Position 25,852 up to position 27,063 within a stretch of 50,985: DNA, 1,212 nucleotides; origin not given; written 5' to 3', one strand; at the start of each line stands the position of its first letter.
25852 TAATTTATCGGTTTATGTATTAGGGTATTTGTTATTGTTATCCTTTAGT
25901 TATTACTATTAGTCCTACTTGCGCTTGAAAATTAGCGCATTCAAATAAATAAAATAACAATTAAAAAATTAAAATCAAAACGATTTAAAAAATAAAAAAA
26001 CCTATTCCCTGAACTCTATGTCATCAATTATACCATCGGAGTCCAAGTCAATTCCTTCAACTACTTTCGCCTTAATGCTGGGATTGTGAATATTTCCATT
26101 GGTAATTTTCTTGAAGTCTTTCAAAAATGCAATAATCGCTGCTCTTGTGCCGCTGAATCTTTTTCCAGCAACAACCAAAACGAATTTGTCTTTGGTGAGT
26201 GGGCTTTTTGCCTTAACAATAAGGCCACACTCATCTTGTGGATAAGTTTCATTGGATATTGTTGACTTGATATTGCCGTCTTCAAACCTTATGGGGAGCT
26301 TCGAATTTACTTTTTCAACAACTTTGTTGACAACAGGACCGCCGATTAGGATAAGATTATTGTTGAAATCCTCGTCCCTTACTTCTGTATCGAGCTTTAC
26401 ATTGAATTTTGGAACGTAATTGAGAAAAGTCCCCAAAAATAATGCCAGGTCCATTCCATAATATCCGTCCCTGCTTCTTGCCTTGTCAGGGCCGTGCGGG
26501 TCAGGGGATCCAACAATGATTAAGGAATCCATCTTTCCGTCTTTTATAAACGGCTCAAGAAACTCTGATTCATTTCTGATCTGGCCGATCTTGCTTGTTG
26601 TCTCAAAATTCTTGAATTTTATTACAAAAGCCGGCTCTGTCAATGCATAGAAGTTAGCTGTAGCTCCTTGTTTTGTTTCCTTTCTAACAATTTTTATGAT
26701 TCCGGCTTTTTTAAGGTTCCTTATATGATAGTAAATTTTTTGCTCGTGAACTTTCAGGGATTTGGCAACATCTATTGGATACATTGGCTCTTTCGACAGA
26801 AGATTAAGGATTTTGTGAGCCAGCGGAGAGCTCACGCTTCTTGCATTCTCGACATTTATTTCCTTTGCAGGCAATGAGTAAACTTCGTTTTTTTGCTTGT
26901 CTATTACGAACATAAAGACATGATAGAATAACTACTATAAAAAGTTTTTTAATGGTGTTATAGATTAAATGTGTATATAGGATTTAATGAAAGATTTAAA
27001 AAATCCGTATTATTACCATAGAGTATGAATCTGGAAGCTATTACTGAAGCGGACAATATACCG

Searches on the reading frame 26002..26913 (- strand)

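Call 78: search_protein_families(library=pfam, proteins=[window:26002-26913:-], max_evalue=0.01)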
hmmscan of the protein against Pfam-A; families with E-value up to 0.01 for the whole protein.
window:26002-26913:- (303 aa): 6 families
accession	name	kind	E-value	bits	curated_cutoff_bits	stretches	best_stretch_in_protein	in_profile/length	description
PF05124.17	S_layer_C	-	6e-14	52.5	23.9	1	172-265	97-175/177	S-layer like family, outer domain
PF12840.13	HTH_20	-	1.3e-07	31.9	27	1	28-75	2-50/51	Helix-turn-helix domain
PF01022.26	HTH_5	-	6.3e-07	29.6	22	1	33-74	5-46/47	Bacterial regulatory protein, arsR family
PF01978.25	TrmB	-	3.6e-05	24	25.6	1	37-81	16-60/68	Sugar-specific transcriptional regulator TrmB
PF03551.20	PadR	-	8.3e-05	22.9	27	1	35-93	1-67/75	Transcriptional regulator PadR-like family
PF21476.4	PF0610-like_N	-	0.0067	17.1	33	0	34-69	5-40/50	PF0610-like, N-terminal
